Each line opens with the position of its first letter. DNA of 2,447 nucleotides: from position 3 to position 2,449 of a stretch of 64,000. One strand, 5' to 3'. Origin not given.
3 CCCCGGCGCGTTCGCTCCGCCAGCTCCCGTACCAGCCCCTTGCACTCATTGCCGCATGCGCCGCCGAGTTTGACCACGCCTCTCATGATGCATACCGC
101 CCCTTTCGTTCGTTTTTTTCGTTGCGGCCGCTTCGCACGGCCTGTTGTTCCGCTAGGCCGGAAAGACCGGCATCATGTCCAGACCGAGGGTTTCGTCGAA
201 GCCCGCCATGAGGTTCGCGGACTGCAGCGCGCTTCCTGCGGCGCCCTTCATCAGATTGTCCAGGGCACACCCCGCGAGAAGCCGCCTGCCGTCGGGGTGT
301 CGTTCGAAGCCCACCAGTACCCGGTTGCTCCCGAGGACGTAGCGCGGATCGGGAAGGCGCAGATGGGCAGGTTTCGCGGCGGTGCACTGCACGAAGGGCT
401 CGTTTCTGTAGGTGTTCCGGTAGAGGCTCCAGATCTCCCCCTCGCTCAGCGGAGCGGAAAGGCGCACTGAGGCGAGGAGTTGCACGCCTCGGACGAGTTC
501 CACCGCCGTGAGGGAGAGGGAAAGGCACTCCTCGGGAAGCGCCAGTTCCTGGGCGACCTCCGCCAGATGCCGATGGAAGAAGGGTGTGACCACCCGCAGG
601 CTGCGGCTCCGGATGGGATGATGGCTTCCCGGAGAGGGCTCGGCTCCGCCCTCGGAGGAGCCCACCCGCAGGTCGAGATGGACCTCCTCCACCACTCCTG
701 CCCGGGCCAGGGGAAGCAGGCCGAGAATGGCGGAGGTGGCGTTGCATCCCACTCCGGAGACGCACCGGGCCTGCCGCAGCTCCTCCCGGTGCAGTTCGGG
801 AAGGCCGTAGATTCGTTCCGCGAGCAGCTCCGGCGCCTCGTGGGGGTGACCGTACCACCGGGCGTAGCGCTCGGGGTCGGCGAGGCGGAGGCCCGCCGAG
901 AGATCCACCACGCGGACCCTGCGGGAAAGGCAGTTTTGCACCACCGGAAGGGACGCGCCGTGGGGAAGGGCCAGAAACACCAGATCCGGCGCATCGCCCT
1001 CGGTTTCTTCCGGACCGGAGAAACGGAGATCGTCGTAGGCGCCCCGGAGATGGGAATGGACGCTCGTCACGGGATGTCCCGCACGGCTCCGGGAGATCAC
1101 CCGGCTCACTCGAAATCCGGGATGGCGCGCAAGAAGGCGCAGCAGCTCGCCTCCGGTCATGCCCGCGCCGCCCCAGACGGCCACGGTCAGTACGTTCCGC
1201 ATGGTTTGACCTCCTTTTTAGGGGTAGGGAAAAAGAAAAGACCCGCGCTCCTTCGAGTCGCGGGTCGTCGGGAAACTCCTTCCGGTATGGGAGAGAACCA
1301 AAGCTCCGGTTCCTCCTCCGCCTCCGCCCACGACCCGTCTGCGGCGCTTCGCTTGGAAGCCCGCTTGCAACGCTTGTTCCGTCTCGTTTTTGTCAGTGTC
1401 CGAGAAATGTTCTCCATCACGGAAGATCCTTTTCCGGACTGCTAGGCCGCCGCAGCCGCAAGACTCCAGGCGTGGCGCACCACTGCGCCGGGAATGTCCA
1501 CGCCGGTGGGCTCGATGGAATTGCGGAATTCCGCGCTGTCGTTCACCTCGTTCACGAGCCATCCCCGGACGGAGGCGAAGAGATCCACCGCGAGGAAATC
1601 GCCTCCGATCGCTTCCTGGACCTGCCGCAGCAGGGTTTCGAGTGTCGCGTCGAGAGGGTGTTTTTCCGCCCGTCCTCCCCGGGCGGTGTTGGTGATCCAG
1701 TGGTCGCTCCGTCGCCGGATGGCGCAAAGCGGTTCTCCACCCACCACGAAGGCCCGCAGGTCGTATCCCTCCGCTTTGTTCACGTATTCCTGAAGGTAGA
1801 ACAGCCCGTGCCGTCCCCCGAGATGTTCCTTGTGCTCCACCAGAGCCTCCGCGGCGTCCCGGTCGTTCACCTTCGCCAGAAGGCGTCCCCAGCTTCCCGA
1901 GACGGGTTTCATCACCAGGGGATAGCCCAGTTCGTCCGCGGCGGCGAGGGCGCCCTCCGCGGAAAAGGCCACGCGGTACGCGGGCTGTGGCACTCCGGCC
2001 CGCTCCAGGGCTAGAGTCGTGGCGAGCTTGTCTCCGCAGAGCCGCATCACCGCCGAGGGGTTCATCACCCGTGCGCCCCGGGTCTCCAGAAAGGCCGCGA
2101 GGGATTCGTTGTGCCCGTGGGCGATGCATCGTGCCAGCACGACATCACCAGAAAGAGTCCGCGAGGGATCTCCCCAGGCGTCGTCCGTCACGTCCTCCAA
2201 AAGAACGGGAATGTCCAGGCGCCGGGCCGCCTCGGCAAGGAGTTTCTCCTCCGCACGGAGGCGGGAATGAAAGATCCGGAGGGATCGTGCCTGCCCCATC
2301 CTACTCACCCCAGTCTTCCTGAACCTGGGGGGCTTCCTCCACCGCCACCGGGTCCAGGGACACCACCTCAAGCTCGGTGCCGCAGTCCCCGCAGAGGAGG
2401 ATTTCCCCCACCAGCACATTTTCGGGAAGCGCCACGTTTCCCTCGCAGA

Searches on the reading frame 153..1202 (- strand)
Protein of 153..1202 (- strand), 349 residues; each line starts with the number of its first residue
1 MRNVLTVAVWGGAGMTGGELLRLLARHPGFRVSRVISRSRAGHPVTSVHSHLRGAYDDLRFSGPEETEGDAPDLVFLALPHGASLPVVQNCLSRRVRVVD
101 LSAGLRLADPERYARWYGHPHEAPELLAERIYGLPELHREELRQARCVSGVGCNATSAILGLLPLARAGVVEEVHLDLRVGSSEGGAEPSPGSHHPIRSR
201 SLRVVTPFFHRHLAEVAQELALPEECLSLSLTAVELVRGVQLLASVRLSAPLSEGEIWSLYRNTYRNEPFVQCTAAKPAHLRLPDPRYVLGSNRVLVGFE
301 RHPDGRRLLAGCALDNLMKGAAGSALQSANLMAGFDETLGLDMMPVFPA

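Call 8: search_protein_families(library=ncbifam, proteins=[window:153-1202:-])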
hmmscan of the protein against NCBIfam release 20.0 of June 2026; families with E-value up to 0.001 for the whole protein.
window:153-1202:- (349 aa): 4 families
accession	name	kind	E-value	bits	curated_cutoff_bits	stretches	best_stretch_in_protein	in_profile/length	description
TIGR01850.1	argC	equivalog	8.2e-96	321.2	233.6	1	6-348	2-345/345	N-acetyl-gamma-glutamyl-phosphate reductase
TIGR01851.1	argC_other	equivalog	2.3e-16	60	229.85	1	129-334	88-309/310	N-acetyl-gamma-glutamyl-phosphate reductase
TIGR00978.1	asd_EA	equivalog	8.3e-10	38.2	301.2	1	6-107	2-110/342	aspartate-semialdehyde dehydrogenase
NF006416.0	PRK08664.1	subfamily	5e-09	35.8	232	1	5-107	4-112/350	aspartate-semialdehyde dehydrogenase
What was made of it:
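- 153..1202 (-): lysY (ArgC family), the LysW-aminoadipyl-phosphate reductase. TIGR01850 scores 321 bits (call 8).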

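Call 9: search_protein_families(library=pfam, proteins=[window:153-1202:-])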
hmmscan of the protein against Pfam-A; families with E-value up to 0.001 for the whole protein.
window:153-1202:- (349 aa): 2 families
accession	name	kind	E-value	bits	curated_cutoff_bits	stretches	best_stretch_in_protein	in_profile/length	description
PF22698.1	Semialdhyde_dhC_1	-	4.4e-32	111.6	27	1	153-316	1-165/165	Semialdehyde dehydrogenase, dimerisation domain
PF01118.30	Semialdhyde_dh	-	2.1e-24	86.7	26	1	6-145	1-121/121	Semialdehyde dehydrogenase, NAD binding domain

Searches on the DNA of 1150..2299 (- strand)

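Call 43: search_rna_families(source=L131, start=4400, end=4900, threshold=evalue, max_evalue=1)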
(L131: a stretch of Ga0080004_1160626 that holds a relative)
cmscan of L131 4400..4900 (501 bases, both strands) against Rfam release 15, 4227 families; matches with E-value up to 1: 4.
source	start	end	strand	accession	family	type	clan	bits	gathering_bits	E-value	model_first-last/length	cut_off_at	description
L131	4748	4825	-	RF02791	CcsR1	Gene; sRNA;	-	22.8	65.3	0.0025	1-83/83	no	Conserved CCUCCUCCC motif stress-induced RNA 1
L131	4748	4820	-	RF01811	PtaRNA1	Gene; antitoxin;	-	19.5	47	0.21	1-72/72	no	Plasmid transferred anti-sense RNA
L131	4747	4788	+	RF03941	mir-3158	Gene; miRNA;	-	19.5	97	0.65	1-81/81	no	mir-3158 microRNA precursor family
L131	4746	4898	-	RF02344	ar14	Gene; sRNA;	-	17.4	58.8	0.51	1-123/123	no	Alphaproteobacterial ar14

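Call 52: search_rna_families(sources=[L001, L003, L008, L009, L011, L030, L062, L090, L093, L113, L126, L140, L122], threshold=gathering)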
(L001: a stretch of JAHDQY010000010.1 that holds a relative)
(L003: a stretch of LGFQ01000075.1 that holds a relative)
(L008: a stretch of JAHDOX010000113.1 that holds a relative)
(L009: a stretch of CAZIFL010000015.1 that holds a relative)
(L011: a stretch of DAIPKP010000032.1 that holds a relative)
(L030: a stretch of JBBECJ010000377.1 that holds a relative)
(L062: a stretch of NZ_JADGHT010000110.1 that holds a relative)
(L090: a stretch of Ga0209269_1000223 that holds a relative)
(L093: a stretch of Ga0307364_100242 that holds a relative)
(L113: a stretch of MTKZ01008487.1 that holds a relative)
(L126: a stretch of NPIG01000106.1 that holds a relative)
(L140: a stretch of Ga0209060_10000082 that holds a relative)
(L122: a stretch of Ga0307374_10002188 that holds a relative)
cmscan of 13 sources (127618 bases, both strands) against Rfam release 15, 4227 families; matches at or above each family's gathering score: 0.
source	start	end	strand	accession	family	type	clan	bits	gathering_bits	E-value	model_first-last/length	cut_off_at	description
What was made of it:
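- On T-box leader (RF00230): None of 13 related loci reaches the threshold either (call 52).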

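Call 61: search_rna_families(source=window, start=1150, end=1500, threshold=evalue, max_evalue=5)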
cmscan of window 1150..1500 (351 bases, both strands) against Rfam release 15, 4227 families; matches with E-value up to 5: 3.
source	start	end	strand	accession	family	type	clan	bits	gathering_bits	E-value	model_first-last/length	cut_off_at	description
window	1239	1267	+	RF00505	RydC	Gene; sRNA;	-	15.7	48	2.5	11-42/64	no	RydC RNA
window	1225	1300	-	RF00519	suhB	Gene; sRNA;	CL00108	13.1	41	3.8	1-77/77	no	Makes More Granules Regulator RNA (mmgR)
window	1232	1310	-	RF02837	anti-hemB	Gene; sRNA;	-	12.8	49.5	2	1-81/81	no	Burkholderia RNA 7 (anti-hemB)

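Call 77: search_rna_families(source=L010, start=6780, end=7070, threshold=evalue, max_evalue=1)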
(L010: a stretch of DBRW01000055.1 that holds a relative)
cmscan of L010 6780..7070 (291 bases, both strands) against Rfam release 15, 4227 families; matches with E-value up to 1: 0.
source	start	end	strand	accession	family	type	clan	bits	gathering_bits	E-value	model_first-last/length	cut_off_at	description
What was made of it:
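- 1203..1441 (-): lysX-lysY spacer, a second attenuator-like element.
- Lys/Arg-rich micro-ORF: starts GTG 1420 or ATG 1417 and reads .......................
- Antiterminator strand: CGGGUCG at 1337..1331.
- Terminator: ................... at 1266..1240, followed by UUUUCUUUUU at 1239..1230. There is no Rfam match (calls 61, 77).
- Tried and rejected: Rfam finds nothing in the spacer (calls 61, 77) or in the Anaerolineae lysW leader (call 43).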
